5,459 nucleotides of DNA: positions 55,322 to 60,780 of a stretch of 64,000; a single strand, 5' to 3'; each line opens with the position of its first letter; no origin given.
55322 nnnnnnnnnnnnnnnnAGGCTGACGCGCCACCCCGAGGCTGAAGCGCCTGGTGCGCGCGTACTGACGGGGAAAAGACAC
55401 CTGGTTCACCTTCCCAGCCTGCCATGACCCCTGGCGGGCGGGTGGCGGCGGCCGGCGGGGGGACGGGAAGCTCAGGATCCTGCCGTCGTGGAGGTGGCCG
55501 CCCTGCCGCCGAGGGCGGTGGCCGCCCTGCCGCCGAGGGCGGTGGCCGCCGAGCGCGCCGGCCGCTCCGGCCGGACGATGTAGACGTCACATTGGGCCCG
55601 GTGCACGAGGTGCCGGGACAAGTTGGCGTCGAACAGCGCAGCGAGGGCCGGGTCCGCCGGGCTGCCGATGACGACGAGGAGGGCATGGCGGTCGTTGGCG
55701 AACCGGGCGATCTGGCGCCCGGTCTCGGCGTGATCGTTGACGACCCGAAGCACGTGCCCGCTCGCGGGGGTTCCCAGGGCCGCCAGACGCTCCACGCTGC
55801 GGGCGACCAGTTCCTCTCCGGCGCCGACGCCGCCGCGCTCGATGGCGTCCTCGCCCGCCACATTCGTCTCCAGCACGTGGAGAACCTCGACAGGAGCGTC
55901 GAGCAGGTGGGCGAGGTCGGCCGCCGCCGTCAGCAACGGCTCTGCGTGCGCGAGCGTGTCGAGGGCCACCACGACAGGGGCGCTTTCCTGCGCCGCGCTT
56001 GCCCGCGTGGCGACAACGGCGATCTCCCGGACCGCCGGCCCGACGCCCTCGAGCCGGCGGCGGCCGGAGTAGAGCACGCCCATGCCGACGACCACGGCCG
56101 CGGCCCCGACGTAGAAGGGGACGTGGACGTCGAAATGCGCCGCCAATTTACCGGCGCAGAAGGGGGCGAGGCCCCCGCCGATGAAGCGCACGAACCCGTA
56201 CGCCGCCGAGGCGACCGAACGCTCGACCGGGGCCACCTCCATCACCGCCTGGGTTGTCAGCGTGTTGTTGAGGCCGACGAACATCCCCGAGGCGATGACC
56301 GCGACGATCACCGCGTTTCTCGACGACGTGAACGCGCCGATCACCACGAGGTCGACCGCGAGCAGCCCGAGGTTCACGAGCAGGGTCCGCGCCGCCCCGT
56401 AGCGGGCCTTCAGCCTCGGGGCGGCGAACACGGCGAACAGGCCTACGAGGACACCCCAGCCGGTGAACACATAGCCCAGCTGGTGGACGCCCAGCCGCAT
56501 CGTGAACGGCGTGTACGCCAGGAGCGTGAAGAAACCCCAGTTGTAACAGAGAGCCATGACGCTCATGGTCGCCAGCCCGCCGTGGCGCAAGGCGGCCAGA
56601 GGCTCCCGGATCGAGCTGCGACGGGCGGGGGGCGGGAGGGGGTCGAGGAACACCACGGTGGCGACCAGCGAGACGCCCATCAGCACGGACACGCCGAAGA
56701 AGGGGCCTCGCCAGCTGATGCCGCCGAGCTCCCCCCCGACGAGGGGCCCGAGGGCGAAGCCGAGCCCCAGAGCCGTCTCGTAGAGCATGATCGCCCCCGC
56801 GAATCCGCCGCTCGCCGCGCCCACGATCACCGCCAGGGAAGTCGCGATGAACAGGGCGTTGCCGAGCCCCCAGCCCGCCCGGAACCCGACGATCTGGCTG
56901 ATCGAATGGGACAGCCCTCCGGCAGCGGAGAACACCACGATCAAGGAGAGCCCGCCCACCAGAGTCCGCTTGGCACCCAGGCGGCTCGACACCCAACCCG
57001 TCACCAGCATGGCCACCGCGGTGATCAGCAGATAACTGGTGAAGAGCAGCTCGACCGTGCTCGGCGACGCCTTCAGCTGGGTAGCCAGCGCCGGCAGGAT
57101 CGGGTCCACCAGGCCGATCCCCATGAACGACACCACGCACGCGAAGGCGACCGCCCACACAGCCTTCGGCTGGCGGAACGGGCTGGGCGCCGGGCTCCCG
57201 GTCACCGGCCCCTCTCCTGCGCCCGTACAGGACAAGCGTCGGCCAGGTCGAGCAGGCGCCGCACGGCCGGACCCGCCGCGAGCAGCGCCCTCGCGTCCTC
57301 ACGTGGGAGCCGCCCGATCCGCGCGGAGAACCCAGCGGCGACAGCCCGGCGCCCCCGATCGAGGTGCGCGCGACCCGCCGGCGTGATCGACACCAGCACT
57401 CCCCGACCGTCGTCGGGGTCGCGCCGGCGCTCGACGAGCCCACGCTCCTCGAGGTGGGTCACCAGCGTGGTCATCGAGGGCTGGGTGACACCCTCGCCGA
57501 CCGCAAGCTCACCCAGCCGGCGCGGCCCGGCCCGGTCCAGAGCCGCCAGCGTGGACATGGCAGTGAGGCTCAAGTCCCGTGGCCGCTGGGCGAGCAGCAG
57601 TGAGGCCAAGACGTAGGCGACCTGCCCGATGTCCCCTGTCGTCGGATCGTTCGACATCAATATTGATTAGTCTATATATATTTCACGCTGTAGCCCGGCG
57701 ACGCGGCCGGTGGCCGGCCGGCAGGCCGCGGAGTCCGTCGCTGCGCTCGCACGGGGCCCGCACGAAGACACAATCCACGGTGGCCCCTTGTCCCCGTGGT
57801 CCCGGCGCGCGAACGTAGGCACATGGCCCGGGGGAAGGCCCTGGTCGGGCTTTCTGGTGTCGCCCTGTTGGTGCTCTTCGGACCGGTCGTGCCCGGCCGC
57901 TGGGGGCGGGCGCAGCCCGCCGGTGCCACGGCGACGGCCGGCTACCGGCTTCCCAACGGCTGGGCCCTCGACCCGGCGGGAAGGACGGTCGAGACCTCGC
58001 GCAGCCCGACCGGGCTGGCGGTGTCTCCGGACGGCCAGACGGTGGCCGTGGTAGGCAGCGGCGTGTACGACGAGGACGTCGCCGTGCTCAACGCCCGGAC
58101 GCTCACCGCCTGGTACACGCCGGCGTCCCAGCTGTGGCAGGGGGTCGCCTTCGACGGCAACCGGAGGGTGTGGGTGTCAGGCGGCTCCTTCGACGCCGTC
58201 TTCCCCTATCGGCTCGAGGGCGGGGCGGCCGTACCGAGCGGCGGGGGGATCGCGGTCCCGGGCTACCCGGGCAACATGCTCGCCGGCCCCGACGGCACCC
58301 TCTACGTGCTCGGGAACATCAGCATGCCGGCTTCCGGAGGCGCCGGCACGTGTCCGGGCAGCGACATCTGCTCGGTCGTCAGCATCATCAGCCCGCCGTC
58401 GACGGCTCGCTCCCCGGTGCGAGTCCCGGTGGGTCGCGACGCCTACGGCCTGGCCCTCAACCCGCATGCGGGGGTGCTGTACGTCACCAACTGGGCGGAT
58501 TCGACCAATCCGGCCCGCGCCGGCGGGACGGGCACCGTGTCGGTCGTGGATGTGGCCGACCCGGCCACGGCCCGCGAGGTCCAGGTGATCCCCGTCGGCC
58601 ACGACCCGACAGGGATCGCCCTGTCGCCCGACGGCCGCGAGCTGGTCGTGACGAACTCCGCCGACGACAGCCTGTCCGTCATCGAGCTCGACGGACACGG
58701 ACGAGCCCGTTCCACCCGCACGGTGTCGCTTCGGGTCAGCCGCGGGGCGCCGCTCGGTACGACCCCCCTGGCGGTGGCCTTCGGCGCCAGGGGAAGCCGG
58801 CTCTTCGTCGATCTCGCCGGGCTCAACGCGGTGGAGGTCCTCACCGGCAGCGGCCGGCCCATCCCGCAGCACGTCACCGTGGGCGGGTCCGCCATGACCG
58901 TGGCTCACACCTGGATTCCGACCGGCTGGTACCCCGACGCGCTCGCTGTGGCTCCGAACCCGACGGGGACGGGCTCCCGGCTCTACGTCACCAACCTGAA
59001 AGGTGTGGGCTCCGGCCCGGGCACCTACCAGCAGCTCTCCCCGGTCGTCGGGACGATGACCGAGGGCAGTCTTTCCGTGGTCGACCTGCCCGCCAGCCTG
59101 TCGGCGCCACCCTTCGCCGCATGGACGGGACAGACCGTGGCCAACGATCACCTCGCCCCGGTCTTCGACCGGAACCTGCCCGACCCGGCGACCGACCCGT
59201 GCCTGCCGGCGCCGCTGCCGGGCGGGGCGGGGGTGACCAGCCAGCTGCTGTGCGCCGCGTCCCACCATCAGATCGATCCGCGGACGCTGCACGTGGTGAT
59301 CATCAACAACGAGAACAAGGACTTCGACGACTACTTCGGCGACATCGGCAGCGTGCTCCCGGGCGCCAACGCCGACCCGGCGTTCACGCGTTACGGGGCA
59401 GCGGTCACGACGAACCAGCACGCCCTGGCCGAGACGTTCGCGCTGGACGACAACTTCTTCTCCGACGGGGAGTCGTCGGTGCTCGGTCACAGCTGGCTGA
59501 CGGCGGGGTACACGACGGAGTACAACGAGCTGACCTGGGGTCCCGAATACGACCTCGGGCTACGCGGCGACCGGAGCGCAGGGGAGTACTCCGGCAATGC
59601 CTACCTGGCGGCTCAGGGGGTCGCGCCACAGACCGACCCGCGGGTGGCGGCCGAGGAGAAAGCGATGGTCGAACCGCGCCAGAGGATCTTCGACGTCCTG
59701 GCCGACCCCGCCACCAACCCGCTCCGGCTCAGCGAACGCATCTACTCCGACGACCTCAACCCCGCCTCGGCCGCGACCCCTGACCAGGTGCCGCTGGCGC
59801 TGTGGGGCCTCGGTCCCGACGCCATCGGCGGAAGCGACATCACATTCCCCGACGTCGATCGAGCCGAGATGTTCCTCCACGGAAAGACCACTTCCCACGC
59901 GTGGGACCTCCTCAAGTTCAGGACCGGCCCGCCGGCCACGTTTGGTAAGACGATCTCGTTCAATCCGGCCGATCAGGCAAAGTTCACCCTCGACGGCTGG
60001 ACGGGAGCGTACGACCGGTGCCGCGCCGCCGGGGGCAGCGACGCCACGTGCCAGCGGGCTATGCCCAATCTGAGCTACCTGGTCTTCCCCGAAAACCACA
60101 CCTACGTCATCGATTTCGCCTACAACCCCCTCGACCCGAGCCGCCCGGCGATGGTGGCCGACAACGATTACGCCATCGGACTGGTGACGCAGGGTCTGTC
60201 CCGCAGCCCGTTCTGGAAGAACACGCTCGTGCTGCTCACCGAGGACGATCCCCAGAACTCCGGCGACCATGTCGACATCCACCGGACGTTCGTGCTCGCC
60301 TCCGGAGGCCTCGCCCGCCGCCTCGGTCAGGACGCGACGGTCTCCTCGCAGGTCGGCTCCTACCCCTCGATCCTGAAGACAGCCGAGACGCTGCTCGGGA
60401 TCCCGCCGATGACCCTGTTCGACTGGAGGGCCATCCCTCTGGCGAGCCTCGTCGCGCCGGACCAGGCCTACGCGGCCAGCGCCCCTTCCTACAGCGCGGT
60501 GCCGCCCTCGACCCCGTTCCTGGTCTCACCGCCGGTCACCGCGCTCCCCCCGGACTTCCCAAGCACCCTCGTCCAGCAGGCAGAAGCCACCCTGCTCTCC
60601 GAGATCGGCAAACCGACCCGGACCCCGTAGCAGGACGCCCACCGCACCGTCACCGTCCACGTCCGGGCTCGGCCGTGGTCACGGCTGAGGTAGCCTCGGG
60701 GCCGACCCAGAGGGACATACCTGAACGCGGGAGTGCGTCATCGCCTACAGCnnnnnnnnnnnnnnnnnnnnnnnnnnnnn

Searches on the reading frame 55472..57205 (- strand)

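Call 54: search_protein_families(library=pfam, proteins=[window:55472-57205:-])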
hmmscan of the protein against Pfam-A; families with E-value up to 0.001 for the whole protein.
window:55472-57205:- (577 aa): 3 families
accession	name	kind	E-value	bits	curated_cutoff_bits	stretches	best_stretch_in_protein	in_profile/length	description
PF07690.21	MFS_1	-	2.6e-48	165.1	33.4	2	20-348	2-347/347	Major Facilitator Superfamily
PF00582.32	Usp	-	1e-14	55.7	24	1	410-545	4-141/141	Universal stress protein family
PF01306.25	LacY_symp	-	0.00098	18.5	24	0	236-303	254-320/413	LacY proton/sugar symporter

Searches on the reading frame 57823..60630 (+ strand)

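Call 54: search_protein_families(library=pfam, proteins=[window:57823-60630:+])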
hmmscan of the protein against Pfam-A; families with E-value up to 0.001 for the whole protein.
window:57823-60630:+ (935 aa): 3 families
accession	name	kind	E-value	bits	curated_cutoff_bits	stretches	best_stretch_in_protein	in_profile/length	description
PF04185.19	Phosphoesterase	-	4.2e-07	29.9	23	1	490-558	3-74/356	Phosphoesterase family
PF25174.1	Beta-prop_THOC3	-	5.6e-05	22.7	305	0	241-300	70-127/272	THOC3 beta-propeller domain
PF08450.18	SGL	-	0.00097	19.2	26.3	0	217-308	97-182/246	SMP-30/Gluconolactonase/LRE-like region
